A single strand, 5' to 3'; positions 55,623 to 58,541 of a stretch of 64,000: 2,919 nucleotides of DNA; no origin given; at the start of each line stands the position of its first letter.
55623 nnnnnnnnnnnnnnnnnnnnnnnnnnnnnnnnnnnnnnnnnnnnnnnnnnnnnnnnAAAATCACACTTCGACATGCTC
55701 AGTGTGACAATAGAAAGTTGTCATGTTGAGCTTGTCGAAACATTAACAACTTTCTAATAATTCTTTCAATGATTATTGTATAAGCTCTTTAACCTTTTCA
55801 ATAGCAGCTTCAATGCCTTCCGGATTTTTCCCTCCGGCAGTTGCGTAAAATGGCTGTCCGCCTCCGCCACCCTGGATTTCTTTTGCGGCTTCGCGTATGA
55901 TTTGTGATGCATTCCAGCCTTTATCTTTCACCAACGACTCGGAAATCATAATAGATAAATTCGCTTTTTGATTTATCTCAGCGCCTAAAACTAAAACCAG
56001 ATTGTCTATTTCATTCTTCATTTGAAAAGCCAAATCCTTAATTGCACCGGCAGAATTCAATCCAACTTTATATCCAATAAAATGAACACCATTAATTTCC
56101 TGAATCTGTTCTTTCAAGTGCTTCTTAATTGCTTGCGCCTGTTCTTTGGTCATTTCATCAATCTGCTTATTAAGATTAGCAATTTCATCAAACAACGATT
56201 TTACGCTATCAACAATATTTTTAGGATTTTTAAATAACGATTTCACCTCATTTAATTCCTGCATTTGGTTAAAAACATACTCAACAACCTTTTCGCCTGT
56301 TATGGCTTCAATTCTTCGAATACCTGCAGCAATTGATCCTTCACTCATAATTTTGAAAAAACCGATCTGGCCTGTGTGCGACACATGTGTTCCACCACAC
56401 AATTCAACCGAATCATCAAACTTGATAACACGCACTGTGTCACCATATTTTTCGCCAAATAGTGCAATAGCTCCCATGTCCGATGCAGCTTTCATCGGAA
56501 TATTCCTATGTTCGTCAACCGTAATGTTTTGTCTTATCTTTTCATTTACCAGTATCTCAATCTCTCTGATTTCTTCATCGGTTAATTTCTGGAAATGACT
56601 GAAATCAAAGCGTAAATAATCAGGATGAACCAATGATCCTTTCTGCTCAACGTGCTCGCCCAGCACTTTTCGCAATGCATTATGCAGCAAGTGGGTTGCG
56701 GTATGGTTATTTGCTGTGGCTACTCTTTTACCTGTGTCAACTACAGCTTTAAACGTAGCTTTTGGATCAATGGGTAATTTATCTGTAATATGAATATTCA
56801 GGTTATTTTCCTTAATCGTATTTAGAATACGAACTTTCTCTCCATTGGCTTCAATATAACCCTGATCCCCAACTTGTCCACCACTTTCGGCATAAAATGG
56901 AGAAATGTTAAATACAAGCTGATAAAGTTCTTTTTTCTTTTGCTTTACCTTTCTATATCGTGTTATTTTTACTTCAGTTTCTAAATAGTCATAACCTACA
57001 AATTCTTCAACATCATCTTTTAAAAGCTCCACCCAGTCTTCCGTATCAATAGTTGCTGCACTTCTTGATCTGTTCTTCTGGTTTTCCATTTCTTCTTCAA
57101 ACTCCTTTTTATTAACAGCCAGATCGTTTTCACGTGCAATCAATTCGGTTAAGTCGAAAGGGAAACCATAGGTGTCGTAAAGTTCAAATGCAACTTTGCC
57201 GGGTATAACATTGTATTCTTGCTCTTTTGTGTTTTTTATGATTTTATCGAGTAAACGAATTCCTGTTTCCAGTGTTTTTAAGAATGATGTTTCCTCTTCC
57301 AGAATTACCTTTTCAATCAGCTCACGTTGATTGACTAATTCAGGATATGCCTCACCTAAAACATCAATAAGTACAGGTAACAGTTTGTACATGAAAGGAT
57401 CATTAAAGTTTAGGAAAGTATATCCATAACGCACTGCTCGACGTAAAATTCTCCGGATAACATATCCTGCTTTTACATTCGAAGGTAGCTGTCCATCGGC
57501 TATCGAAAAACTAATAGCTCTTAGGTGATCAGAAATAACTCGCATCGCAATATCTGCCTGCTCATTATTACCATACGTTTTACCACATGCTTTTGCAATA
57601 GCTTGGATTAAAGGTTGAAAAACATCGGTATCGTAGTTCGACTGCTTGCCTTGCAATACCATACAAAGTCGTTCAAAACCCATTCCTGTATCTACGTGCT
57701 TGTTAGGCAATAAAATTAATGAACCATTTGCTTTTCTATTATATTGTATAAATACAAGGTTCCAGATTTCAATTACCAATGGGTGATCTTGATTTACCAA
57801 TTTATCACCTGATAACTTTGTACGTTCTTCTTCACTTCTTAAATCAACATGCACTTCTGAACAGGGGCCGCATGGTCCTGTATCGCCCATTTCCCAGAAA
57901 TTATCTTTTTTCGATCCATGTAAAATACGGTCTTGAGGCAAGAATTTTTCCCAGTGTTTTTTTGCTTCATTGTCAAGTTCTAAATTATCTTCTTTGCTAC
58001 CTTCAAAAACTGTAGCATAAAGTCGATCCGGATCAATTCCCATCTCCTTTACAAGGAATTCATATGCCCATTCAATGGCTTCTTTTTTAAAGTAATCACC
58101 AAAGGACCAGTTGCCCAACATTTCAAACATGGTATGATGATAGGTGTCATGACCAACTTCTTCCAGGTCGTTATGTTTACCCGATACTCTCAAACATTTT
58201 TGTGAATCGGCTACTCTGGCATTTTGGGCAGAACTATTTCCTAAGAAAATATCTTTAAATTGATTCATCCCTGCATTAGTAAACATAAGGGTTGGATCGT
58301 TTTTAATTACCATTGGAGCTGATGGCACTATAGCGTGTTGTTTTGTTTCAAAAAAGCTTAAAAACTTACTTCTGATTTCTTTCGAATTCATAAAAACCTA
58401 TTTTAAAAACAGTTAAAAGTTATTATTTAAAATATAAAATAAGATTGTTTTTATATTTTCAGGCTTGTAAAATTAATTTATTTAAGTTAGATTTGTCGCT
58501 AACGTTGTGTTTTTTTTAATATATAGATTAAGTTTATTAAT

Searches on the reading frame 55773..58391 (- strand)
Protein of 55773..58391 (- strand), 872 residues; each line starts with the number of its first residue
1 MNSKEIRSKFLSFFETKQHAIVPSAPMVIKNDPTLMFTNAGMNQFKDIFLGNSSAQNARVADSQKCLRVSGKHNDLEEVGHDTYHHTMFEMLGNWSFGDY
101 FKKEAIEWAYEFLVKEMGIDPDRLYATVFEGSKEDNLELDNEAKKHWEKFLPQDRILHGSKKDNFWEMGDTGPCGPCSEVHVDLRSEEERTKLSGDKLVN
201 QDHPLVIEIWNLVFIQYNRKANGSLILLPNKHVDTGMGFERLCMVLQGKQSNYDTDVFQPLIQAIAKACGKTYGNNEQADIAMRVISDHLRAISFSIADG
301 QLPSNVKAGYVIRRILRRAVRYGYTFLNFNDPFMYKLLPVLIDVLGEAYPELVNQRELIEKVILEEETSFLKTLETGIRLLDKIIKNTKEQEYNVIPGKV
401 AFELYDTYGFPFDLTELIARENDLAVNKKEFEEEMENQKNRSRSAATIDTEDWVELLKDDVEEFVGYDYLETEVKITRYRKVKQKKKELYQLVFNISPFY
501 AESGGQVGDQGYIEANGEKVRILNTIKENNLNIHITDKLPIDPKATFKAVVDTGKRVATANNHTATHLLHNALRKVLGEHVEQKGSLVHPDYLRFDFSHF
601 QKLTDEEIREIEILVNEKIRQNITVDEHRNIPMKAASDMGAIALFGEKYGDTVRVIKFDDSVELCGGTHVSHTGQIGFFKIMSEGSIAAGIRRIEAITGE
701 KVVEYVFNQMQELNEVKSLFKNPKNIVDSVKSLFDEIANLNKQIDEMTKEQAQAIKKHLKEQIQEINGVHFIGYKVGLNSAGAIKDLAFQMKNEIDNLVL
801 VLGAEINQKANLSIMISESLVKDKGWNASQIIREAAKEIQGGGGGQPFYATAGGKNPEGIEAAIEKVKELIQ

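Call 50: search_protein_families(library=pfam, proteins=[window:55773-58391:-], max_evalue=0.00001)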
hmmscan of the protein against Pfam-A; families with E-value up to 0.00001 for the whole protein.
window:55773-58391:- (872 aa): 3 families
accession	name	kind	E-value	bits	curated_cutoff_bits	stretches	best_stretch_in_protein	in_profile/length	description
PF01411.24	tRNA-synt_2c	-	9e-199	662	30.3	1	5-539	1-534/552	tRNA synthetases class II (A)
PF07973.19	tRNA_SAD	-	4.1e-18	65.5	24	1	653-695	1-44/44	Threonyl and Alanyl tRNA synthetase second additional domain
PF02272.25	DHHA1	-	2.4e-11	44.4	25.9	1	780-871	14-100/102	DHHA1 domain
